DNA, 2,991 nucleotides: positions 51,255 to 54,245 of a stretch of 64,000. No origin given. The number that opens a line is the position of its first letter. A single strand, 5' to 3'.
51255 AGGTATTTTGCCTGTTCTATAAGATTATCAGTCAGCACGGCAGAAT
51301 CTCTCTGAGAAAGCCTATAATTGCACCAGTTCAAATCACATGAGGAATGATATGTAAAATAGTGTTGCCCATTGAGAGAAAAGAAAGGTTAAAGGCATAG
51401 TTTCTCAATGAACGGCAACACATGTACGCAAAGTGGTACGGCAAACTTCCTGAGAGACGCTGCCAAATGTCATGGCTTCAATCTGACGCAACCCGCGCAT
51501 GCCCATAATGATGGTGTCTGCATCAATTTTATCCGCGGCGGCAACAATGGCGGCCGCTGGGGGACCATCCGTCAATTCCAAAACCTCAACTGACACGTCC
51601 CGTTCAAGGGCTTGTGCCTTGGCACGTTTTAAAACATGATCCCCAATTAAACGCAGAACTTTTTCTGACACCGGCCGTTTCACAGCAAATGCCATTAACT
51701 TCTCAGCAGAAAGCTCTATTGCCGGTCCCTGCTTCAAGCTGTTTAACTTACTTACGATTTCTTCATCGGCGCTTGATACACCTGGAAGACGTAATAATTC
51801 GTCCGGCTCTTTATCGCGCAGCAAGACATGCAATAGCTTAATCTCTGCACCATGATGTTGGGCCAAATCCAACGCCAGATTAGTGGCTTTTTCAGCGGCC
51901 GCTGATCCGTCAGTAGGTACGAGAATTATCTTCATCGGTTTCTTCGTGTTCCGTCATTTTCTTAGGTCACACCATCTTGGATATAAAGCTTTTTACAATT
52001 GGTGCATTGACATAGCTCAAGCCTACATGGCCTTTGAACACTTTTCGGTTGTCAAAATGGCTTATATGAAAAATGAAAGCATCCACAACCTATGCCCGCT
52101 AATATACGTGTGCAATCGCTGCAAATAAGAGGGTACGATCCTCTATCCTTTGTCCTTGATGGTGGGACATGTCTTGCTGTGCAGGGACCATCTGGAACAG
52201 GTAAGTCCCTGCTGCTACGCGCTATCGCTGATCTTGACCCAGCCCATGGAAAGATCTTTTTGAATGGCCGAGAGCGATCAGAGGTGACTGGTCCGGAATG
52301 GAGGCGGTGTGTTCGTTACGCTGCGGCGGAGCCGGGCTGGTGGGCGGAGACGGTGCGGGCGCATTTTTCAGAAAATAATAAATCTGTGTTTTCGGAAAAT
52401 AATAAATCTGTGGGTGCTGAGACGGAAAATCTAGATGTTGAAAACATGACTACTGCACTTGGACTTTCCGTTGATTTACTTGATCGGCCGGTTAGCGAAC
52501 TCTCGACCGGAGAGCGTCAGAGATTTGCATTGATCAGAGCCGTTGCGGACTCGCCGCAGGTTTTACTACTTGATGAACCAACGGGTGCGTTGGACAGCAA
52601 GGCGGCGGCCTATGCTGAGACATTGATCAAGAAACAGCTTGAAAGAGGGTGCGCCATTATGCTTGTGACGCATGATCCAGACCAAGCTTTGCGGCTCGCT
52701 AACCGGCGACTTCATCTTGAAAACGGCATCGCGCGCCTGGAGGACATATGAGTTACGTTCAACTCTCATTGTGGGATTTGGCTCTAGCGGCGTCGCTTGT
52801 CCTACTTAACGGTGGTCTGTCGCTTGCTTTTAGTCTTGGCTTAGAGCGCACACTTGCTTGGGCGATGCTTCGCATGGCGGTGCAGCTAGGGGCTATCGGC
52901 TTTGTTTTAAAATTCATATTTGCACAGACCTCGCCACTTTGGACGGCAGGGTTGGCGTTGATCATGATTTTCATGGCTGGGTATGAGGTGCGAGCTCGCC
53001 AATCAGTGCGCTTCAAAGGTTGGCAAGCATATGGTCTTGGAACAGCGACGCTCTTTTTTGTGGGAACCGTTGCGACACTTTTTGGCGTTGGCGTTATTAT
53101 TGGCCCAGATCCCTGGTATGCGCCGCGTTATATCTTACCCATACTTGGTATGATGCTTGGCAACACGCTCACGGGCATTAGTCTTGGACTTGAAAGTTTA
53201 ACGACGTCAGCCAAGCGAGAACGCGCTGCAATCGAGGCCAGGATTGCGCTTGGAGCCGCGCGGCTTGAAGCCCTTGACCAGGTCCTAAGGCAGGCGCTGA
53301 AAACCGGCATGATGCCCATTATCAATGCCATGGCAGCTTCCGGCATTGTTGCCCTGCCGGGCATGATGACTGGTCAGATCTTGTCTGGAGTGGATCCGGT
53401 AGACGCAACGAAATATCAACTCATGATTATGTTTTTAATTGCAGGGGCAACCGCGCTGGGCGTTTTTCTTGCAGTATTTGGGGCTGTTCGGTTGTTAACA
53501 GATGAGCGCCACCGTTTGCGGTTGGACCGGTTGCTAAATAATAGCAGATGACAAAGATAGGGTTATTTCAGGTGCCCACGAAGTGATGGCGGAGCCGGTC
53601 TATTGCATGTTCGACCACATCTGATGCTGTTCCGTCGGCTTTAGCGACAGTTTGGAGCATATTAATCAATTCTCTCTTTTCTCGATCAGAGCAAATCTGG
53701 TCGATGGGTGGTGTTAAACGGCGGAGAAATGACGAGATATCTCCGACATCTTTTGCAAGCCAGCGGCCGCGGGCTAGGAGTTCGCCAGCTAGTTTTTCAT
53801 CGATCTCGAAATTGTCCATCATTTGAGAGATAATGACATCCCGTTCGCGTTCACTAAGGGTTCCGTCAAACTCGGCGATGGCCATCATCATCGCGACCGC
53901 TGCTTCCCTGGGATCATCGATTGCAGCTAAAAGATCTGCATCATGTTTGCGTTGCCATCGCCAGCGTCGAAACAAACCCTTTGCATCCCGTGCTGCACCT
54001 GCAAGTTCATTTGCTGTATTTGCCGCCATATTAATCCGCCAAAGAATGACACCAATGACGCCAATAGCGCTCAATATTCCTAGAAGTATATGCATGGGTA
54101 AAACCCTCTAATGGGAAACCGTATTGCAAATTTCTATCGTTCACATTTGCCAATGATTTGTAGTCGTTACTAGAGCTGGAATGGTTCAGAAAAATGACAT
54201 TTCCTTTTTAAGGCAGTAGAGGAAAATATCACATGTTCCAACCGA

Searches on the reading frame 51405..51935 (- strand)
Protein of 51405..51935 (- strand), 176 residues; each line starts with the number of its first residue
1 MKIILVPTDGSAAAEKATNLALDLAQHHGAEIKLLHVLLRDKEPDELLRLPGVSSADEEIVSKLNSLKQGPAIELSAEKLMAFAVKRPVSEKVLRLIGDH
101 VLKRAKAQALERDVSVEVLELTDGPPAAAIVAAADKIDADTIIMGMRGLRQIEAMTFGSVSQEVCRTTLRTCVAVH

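Call 38: search_protein_families(library=pfam, proteins=[window:51405-51935:-], max_evalue=0.00001)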
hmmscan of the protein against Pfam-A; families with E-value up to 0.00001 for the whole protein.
window:51405-51935:- (176 aa): 1 family
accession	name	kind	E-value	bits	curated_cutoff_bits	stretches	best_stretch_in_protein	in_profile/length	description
PF00582.32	Usp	-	1.7e-23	84.2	24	1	1-168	1-133/141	Universal stress protein family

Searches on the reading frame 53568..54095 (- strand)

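Call 38: search_protein_families(library=pfam, proteins=[window:53568-54095:-], max_evalue=0.00001)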
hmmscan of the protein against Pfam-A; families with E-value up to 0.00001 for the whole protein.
window:53568-54095:- (175 aa): 1 family
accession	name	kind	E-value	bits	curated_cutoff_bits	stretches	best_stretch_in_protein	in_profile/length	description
PF05099.18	TerB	-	3.9e-13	50.1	24.4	1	64-169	2-103/118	Tellurite resistance protein TerB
